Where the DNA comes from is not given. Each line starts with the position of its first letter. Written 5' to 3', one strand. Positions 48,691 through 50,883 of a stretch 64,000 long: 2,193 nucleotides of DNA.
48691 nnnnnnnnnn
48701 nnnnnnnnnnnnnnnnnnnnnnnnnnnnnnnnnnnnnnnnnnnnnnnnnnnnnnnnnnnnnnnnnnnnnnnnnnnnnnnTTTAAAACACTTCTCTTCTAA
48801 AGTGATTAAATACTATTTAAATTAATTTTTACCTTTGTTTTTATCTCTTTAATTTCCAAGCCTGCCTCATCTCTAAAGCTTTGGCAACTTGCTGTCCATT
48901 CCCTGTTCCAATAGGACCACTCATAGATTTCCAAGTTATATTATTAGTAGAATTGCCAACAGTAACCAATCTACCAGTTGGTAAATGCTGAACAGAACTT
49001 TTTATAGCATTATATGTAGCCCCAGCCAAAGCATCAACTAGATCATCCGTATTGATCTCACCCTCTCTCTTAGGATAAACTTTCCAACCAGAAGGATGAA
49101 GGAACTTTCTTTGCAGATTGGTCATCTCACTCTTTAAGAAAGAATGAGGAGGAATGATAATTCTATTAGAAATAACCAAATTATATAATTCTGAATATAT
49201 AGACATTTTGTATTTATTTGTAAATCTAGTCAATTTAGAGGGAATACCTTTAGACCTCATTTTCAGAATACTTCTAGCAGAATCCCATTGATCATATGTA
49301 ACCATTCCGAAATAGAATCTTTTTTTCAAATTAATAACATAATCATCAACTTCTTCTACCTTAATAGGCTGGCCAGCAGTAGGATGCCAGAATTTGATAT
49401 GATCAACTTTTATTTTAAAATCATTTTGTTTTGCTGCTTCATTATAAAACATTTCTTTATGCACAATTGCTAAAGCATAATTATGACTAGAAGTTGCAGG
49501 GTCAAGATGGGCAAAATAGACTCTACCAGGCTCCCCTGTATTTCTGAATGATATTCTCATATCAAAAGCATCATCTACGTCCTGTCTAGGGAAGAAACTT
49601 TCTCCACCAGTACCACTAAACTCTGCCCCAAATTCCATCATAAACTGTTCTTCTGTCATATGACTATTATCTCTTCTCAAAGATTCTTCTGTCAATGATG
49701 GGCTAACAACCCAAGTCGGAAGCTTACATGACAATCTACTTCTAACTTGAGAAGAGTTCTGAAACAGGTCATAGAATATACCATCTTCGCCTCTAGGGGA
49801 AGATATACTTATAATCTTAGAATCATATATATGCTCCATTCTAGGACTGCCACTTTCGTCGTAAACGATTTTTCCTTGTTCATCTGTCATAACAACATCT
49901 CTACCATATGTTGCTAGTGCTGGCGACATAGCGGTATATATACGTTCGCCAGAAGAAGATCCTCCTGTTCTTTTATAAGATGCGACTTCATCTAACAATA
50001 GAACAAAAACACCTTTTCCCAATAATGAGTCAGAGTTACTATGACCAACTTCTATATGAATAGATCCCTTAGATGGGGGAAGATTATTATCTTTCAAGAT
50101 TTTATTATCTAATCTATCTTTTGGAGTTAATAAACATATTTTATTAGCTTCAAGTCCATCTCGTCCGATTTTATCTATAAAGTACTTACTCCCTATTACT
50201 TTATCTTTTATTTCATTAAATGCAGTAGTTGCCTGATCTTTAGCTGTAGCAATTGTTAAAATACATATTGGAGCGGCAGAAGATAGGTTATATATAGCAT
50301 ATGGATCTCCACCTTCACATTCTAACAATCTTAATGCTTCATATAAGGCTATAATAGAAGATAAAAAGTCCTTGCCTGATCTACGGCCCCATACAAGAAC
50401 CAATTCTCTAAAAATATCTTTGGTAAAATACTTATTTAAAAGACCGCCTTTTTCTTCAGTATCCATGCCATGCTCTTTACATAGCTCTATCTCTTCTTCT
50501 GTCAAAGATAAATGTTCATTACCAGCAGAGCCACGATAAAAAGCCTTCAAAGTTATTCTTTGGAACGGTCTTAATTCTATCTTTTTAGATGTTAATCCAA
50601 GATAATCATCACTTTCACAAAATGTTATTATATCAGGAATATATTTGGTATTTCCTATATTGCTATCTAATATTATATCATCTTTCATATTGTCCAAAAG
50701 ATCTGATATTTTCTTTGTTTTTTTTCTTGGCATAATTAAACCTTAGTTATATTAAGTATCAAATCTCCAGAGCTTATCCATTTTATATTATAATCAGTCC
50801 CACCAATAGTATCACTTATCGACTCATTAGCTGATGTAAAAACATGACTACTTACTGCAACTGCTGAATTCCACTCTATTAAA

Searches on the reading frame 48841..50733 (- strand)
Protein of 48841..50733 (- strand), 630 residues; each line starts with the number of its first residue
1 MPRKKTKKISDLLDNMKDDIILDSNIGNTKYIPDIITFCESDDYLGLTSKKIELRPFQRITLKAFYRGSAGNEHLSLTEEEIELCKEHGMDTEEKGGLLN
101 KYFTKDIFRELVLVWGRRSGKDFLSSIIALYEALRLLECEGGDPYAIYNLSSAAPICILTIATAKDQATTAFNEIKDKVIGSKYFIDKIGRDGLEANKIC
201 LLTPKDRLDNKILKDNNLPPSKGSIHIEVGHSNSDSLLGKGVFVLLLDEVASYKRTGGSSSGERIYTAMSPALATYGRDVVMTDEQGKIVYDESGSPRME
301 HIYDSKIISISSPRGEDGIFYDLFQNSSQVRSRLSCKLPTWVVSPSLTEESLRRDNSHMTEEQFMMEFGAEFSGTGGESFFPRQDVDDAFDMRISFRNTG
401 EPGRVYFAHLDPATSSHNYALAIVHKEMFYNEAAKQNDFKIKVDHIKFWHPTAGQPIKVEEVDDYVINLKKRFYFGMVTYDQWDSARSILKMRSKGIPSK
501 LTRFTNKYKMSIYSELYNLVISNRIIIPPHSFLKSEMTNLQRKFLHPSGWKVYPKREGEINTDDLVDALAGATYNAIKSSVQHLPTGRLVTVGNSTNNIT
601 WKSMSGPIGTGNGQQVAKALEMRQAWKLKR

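Call 9: search_protein_families(library=phrogs, proteins=[window:48841-50733:-], max_evalue=0.001)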
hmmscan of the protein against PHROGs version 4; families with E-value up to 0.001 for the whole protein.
window:48841-50733:- (630 aa): 2 families
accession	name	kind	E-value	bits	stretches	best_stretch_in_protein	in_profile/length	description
phrog_2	-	head and packaging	3e-19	70.3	1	109-580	278-596/807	terminase large subunit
phrog_9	-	head and packaging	1.5e-11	44.9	1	34-274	187-346/812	terminase large subunit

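Call 20: search_protein_families(library=pfam, proteins=[window:48841-50733:-], max_evalue=0.01)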
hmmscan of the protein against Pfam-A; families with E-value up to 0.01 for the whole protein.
window:48841-50733:- (630 aa): 1 family
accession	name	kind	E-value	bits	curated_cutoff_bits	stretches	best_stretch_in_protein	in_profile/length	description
PF03354.21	TerL_ATPase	-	0.0032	17.6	23.7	0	107-255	20-136/178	Terminase large subunit, ATPase domain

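Call 51: search_dna_similar(query=window:48841-50733:-, collection=phages, mode=protein, max_evalue=0.00001, max_rows=15)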
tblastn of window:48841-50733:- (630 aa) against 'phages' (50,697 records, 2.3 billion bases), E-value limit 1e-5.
Records with a match: 160; places in all: 160; records where one place covers at least 80% of the query: 36.
Best place of each record, by identity: <60% 160.
By first word of the organism name: Streptomyces 127; Rhodococcus 13; Microcystis 8; Gordonia 3; Synechococcus 2; Halogranum 2; Cyanophage 1; Tunturiibacter 1; uncultured 1; Eggerthella 1; and 1 more.
By host as written in the record: Streptomyces griseus ATCC 10137 52; Streptomyces lividans JI 1326 29; Streptomyces viridochromogenes DSM40736 12; - 9; Streptomyces sanglieri UNT16F27A 9; Rhodococcus erythropolis RIA 643 8; Streptomyces griseofuscus ATCC 23916 7; Streptomyces mirabilis NRRL B-2400 7; and 15 more.
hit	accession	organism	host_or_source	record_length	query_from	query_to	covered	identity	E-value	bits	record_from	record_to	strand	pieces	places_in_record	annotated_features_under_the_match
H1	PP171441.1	Streptomyces phage Mandalore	soil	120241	8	577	90%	24.9%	4e-23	110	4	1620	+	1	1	record has no annotation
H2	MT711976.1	Streptomyces phage Coruscant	Streptomyces venezuelae ATCC 10712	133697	6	577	91%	24.5%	2e-18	96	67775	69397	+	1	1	terminase large subunit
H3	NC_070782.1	Streptomyces phage Coruscant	Streptomyces venezuelae ATCC 10712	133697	6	577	91%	24.5%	2e-18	96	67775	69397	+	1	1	terminase large subunit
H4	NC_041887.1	Rhodococcus phage Weasels2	Rhodococcus erythropolis RIA 643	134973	6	582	92%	23.1%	3e-14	83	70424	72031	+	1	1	terminase large subunit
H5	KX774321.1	Rhodococcus phage Weasels2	Rhodococcus erythropolis RIA 643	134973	6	582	92%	23.1%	3e-14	83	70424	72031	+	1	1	terminase large subunit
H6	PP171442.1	Streptomyces phage Naboo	soil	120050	32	577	87%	24.0%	1e-18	97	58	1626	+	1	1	record has no annotation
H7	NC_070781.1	Streptomyces phage Tomas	Streptomyces sanglieri UNT16F27A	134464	32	577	87%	24.0%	2e-18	96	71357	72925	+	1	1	101: terminase large subunit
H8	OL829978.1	Streptomyces phage Tomas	Streptomyces sanglieri UNT16F27A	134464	32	577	87%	24.0%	2e-18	96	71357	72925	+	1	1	101: terminase large subunit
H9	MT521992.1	Rhodococcus phage NiceHouse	Rhodococcus erythropolis NRRL B-1574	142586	34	583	87%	23.7%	4e-21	104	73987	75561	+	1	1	103: terminase large subunit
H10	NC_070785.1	Streptomyces phage Wakanda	Streptomyces sanglieri UNT16F27A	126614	35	577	86%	23.7%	1e-16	91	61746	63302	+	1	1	78: terminase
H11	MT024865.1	Streptomyces phage Wakanda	Streptomyces sanglieri UNT16F27A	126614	35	577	86%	23.7%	1e-16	91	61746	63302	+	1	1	78: terminase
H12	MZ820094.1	Streptomyces phage Jada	Streptomyces viridochromogenes DSM40736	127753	35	584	87%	23.4%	3e-18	96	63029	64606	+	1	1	89: terminase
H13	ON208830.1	Streptomyces phage Emma1919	Streptomyces griseus ATCC 10137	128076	35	584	87%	23.4%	3e-18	96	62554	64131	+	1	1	90: terminase large subunit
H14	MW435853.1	Streptomyces phage MeganTheeKilla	Streptomyces viridochromogenes DSM40736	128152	35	584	87%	23.4%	3e-18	96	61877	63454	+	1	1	87: terminase large subunit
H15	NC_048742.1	Streptomyces phage Gilson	Streptomyces griseofuscus ATCC 23916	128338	35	584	87%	23.4%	3e-18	96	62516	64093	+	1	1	89: terminase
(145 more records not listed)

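Call 64: find_related_loci(query=window:48841-50733:-, collection=viral_contigs, flank=7000)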
Query window:48841-50733:- (630 aa) in viral_contigs; peptide patterns used: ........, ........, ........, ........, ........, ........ (x = any residue, [..] = any of these).
5 stretches matched a pattern, but none encodes a relative of the query by tblastn (E <= 1e-3).

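Call 66: find_related_loci(query=A4, collection=viral_contigs, flank=7000)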
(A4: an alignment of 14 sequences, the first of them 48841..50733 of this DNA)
Query A4 (630 aa) in viral_contigs; peptide patterns used: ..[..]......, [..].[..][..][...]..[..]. (x = any residue, [..] = any of these).
436 stretches matched a pattern; 338 encode a relative of the query (tblastn E <= 1e-3); the best 80 are kept; 80 distinct loci.
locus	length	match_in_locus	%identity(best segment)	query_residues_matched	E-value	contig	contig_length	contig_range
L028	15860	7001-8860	59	4-623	0e+0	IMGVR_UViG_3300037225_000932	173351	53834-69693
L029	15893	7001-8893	58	1-628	0e+0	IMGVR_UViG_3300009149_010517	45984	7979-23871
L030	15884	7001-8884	57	1-629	0e+0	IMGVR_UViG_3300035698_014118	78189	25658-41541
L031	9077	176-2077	55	3-630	0e+0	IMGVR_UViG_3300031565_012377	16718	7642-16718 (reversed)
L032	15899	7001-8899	63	1-630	0e+0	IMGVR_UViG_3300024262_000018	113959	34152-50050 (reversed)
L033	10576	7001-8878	54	3-623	0e+0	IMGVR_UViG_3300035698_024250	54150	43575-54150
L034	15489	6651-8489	55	2-624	0e+0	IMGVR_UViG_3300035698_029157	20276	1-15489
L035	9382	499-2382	52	4-630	0e+0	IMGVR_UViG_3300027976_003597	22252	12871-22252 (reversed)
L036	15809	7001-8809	55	29-626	0e+0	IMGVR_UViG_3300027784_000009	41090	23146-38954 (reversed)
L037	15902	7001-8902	52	1-626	0e+0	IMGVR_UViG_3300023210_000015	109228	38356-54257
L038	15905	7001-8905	54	1-626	0e+0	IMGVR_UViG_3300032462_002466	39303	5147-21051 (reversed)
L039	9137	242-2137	50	1-626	0e+0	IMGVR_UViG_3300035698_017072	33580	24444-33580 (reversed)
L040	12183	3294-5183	52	1-626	0e+0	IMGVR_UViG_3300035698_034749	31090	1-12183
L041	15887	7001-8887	53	8-630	0e+0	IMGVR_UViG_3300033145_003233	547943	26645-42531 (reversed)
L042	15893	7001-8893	52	1-626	0e+0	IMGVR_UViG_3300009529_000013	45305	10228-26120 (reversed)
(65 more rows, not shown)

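Call 76: search_protein_families(library=pfam, proteins=[L032:4718-6970:+], max_evalue=0.01)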
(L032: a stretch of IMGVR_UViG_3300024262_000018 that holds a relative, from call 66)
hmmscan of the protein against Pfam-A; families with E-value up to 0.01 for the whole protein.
L032:4718-6970:+ (750 aa): 0 families
